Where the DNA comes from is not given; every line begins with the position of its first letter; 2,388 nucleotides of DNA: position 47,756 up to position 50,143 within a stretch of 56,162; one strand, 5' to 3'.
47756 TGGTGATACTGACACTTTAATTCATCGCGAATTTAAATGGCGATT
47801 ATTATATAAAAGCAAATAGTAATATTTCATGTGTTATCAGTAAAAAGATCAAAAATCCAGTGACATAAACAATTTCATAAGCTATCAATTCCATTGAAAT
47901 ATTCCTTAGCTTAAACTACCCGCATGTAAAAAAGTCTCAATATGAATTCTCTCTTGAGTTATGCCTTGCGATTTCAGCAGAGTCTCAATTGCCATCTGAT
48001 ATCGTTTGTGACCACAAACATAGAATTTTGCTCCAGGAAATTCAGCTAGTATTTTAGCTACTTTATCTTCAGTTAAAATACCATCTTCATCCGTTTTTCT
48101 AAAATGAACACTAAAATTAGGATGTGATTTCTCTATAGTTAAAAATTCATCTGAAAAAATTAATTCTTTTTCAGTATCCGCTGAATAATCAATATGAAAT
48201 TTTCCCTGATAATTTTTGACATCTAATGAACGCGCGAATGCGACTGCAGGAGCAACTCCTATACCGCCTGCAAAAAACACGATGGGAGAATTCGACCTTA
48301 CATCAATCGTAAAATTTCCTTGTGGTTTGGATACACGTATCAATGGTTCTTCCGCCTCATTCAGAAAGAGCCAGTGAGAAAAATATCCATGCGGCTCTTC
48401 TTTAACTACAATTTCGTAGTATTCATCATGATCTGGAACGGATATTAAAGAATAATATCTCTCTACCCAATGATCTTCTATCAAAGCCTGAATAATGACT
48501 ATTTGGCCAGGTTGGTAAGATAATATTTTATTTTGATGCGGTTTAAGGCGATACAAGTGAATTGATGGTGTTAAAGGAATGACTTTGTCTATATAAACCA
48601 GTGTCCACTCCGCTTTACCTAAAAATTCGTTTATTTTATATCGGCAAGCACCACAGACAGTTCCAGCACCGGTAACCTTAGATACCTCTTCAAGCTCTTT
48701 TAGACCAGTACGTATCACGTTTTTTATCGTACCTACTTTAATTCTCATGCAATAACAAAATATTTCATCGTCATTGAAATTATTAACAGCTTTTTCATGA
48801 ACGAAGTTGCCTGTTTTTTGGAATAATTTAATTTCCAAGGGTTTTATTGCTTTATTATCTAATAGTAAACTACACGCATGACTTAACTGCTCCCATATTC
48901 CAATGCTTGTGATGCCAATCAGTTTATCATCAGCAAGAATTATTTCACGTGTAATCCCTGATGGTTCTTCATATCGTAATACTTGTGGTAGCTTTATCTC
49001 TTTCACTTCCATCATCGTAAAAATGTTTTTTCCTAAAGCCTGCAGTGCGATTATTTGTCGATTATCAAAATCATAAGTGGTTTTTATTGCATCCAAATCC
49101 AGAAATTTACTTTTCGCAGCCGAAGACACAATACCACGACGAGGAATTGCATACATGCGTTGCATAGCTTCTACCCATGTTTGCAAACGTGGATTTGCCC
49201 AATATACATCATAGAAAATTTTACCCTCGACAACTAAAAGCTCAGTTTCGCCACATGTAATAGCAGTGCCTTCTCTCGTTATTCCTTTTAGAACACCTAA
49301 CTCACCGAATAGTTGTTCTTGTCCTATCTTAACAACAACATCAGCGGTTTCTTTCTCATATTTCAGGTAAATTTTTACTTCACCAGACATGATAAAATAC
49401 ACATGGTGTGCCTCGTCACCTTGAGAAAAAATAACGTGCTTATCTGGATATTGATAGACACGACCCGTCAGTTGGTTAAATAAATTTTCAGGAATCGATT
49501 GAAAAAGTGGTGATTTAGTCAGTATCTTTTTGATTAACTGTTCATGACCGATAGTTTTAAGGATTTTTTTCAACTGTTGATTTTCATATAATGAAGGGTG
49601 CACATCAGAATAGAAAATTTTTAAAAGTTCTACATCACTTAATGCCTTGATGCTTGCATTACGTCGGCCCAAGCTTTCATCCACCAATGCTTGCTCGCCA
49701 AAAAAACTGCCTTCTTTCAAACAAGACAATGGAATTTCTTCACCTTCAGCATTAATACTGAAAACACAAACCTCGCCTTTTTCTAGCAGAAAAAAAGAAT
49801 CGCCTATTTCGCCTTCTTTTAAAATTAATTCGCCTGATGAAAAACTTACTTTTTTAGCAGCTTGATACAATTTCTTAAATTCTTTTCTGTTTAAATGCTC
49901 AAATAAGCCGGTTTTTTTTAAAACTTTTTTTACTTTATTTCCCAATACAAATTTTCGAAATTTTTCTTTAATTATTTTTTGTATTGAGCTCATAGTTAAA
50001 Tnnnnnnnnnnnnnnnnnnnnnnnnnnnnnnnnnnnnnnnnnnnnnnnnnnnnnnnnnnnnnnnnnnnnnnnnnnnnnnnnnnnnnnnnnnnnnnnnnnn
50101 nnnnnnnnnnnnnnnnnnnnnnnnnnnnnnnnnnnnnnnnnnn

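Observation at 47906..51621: Bacterial cyclooxygenase-like haem protein co-transcribed with a cyclic-nucleotide-gated 2Fe-2S/FNR reductase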

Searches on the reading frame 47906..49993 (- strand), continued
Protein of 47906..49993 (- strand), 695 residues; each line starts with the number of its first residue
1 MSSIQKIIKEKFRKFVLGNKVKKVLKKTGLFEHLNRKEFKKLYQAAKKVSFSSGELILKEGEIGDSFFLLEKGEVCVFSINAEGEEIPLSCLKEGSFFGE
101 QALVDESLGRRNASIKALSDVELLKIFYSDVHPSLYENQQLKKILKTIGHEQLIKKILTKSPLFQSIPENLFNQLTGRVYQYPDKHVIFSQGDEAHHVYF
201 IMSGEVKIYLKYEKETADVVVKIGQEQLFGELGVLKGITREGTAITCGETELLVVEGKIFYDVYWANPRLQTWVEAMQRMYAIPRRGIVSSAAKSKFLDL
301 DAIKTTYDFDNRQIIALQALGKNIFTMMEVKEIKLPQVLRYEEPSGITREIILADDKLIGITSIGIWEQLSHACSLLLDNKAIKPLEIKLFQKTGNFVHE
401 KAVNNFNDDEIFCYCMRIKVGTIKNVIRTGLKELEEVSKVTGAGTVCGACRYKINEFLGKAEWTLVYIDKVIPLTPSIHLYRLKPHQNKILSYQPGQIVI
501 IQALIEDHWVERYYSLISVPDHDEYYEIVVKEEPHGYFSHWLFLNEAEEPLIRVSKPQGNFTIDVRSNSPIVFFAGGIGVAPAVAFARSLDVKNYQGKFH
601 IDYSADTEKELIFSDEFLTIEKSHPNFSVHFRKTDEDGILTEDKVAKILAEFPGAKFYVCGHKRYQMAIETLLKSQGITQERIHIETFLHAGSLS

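Call 95: list_cluster_members(proteins=[P0173, P0189, P0223, P0187, P0280, P0152, P0153, P0154, P0003, P0124])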
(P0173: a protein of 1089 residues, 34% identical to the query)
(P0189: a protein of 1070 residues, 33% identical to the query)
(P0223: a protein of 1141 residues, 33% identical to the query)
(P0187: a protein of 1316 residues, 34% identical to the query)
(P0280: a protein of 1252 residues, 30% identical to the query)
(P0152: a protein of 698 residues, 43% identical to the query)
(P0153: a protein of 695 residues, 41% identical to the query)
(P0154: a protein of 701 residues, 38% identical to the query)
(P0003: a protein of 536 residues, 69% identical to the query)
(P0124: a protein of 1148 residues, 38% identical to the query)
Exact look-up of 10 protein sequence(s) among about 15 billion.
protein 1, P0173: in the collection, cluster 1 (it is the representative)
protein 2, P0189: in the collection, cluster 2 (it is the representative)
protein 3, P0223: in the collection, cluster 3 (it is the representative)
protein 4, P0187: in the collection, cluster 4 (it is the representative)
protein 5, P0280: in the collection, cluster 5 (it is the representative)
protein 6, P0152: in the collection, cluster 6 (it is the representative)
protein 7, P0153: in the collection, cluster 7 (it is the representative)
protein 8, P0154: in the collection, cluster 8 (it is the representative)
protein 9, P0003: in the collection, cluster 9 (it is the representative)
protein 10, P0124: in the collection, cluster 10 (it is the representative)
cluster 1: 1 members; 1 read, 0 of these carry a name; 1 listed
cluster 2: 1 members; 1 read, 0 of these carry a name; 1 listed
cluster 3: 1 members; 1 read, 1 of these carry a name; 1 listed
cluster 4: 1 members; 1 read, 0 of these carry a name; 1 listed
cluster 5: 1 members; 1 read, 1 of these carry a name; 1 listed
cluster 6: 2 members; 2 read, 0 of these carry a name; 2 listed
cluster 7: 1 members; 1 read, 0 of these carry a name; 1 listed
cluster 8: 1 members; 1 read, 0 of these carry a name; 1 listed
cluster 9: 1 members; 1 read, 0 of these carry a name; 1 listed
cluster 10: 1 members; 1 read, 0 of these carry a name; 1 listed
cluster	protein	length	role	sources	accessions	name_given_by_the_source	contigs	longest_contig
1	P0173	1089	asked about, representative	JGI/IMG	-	-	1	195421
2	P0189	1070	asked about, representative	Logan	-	-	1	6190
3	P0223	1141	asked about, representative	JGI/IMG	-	nitric-oxide synthase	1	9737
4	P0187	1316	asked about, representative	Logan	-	-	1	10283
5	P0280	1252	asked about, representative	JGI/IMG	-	ferredoxin-NADP reductase/cytochrome P450/CRP-like cAMP-binding protein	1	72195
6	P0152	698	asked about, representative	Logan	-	-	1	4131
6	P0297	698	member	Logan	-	-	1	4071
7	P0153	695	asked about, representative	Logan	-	-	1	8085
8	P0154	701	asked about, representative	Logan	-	-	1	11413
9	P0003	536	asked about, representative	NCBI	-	-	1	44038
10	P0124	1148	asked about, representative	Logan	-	-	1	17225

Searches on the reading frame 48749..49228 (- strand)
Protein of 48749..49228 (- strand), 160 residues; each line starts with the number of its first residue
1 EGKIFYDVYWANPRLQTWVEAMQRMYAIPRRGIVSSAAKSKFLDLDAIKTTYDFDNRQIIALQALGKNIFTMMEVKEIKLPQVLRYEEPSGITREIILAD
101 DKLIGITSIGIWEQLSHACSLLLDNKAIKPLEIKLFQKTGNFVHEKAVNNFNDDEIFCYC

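Call 72: search_protein_families(library=pfam, proteins=[window:48749-49228:-], max_evalue=10)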
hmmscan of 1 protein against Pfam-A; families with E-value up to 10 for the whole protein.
seq(160 aa): 0 families
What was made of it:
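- Tried and rejected: Reductase linker (residues 256-415): no Pfam match even at E 10 (call 72).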
